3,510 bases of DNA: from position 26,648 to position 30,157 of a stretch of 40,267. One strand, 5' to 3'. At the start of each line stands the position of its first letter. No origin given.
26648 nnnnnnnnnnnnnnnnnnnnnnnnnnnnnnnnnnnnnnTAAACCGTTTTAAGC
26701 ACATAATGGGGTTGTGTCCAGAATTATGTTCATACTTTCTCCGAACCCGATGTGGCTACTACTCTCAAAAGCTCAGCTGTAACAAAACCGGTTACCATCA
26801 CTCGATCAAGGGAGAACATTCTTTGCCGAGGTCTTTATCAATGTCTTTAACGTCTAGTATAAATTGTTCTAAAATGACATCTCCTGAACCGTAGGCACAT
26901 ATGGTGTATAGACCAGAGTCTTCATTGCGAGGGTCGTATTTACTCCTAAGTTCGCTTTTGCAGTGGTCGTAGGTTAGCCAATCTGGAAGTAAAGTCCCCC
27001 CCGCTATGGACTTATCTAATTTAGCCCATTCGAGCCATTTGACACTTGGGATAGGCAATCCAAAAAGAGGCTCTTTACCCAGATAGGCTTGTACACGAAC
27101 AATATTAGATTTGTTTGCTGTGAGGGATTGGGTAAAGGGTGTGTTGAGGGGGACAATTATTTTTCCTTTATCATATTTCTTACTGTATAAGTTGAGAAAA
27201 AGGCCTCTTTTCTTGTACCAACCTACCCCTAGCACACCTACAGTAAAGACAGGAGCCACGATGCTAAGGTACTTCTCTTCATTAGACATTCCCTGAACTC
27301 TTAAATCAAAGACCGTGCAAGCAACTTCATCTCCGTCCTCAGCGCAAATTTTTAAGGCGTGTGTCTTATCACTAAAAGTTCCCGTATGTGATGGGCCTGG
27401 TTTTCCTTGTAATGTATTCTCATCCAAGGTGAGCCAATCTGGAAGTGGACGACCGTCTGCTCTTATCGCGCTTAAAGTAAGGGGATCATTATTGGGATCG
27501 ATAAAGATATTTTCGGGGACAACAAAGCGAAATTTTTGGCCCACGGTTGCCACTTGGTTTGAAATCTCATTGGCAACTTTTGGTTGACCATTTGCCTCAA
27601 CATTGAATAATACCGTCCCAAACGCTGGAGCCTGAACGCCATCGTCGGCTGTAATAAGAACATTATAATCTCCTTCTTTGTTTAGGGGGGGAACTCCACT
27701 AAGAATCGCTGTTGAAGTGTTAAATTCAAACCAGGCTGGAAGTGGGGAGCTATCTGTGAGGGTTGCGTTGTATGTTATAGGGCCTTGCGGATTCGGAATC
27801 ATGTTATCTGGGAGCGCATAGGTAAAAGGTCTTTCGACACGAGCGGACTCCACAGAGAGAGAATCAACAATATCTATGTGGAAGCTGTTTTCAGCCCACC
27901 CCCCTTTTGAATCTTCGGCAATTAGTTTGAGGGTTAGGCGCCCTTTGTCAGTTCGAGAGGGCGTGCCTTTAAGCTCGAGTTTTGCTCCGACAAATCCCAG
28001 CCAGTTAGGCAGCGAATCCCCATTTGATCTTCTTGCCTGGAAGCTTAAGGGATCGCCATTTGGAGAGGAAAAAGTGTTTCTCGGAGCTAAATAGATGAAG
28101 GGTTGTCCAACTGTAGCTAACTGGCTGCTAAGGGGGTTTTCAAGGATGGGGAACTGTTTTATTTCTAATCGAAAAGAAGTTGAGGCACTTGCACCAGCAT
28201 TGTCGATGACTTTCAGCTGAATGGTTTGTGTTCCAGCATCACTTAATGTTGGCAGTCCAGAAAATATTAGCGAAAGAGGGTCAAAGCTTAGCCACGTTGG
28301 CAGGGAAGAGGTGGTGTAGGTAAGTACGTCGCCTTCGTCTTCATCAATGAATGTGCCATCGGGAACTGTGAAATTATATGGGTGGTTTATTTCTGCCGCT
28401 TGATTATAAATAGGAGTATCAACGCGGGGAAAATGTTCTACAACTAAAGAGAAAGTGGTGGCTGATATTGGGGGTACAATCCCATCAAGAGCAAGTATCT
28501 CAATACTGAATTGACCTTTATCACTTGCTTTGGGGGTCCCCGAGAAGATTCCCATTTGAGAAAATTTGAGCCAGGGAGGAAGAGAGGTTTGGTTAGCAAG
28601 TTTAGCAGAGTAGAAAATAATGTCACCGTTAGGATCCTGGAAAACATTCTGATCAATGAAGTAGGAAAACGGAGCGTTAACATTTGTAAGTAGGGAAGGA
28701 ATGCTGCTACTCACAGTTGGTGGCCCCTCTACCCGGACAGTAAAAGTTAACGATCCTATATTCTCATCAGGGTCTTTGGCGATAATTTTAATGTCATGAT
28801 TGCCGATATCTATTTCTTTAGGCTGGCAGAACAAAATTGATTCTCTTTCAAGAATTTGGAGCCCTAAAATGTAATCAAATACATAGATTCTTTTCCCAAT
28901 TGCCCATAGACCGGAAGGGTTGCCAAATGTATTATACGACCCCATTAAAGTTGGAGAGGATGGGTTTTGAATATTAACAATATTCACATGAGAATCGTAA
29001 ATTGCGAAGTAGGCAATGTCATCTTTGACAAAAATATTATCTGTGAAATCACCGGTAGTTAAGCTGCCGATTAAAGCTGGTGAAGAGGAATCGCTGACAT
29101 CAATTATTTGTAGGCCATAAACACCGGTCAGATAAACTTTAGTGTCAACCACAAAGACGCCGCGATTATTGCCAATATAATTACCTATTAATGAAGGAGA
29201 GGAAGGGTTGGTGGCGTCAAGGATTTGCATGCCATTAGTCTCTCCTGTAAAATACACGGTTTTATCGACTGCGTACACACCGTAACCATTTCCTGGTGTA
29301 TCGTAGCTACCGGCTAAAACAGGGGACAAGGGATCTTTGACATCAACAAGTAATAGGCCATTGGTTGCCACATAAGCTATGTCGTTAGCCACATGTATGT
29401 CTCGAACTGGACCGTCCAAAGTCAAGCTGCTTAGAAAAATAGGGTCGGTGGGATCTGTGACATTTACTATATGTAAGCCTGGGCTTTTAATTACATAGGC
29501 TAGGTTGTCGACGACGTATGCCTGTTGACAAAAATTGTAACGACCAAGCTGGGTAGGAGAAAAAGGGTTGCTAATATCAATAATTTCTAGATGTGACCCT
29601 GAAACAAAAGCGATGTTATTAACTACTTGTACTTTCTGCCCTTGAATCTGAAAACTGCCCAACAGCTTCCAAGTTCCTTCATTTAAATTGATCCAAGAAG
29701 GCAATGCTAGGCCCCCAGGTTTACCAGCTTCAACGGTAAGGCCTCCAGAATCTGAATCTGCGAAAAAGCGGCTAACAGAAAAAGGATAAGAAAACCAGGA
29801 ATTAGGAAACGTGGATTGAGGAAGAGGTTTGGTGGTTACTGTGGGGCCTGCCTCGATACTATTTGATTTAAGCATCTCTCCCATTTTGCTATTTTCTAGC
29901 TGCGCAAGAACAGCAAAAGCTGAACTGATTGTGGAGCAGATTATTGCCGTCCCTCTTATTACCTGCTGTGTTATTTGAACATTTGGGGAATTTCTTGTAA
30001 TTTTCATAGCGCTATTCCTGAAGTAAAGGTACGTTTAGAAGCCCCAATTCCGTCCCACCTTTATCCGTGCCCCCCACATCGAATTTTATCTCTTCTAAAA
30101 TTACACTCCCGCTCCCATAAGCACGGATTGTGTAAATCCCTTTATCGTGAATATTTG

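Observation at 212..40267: Mirror-image array of at least eight paralogous giant LVIVD-propeller / cadherin-like membrane proteins converging on an effector-type island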

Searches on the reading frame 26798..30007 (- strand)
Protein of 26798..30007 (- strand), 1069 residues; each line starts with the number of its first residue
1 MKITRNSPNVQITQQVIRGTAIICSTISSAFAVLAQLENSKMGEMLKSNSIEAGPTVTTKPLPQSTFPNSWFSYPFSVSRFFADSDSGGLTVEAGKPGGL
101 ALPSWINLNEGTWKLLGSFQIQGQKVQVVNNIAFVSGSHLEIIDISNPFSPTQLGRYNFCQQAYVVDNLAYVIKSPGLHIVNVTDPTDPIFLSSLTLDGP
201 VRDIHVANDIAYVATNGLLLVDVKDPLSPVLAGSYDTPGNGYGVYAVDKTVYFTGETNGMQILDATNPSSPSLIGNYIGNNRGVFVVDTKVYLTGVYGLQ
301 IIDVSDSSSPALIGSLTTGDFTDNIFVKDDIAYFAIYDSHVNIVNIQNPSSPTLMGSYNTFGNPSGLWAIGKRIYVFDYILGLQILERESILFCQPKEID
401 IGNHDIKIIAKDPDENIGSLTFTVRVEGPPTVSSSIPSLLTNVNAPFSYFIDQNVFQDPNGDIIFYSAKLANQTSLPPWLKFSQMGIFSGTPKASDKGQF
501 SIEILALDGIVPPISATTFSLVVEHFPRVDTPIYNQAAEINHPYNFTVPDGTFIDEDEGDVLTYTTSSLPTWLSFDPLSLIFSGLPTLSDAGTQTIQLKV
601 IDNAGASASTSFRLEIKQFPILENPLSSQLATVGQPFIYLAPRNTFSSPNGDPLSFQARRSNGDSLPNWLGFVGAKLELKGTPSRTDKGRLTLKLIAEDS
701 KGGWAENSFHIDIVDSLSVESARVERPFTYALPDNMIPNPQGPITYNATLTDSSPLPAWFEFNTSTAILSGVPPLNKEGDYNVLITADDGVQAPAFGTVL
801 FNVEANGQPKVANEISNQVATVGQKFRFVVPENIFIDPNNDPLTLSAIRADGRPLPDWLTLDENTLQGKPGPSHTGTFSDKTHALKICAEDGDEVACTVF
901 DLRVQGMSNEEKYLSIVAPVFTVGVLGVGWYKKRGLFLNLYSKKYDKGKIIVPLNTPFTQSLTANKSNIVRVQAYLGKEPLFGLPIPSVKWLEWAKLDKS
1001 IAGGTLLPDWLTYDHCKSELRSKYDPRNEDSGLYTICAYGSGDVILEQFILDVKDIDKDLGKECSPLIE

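Call 3: search_protein_families(library=pfam, proteins=[window:26798-30007:-], max_evalue=0.01)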
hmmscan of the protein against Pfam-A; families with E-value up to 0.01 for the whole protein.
window:26798-30007:- (1069 aa): 4 families
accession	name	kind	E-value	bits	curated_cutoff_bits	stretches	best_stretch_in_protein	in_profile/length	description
PF05345.18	He_PIG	-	3.6e-70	232.9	24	5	528-616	3-95/96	Putative Ig domain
PF08309.17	LVIVD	-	5.5e-29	99.7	20.2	4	199-237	2-42/42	LVIVD repeat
PF05510.18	Sarcoglycan_2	-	0.00045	20.5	24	0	441-508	4-80/95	Sarcoglycan alpha/epsilon N-terminal domain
PF09826.15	Beta_propel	-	0.00057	19.3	22.4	0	176-216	90-130/495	Beta propeller domain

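Call 36: search_protein_families(library=ncbifam, proteins=[window:26798-30007:-], max_evalue=0.1)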
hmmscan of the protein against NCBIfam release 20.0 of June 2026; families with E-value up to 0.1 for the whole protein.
window:26798-30007:- (1069 aa): 1 family
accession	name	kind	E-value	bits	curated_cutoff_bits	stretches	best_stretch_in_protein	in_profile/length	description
TIGR04312.1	choice_anch_B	subfamily_domain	1.1e-08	34.7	100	1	300-362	262-328/364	choice-of-anchor B family protein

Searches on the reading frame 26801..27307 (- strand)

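Call 38: search_protein_families(library=pfam, proteins=[window:26801-27307:-], max_evalue=1)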
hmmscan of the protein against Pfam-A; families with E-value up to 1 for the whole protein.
window:26801-27307:- (169 aa): 1 family
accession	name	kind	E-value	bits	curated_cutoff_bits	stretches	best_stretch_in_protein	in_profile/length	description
PF13903.11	Claudin_2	-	0.21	11.8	29.1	1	107-139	13-45/192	PMP-22/EMP/MP20/Claudin tight junction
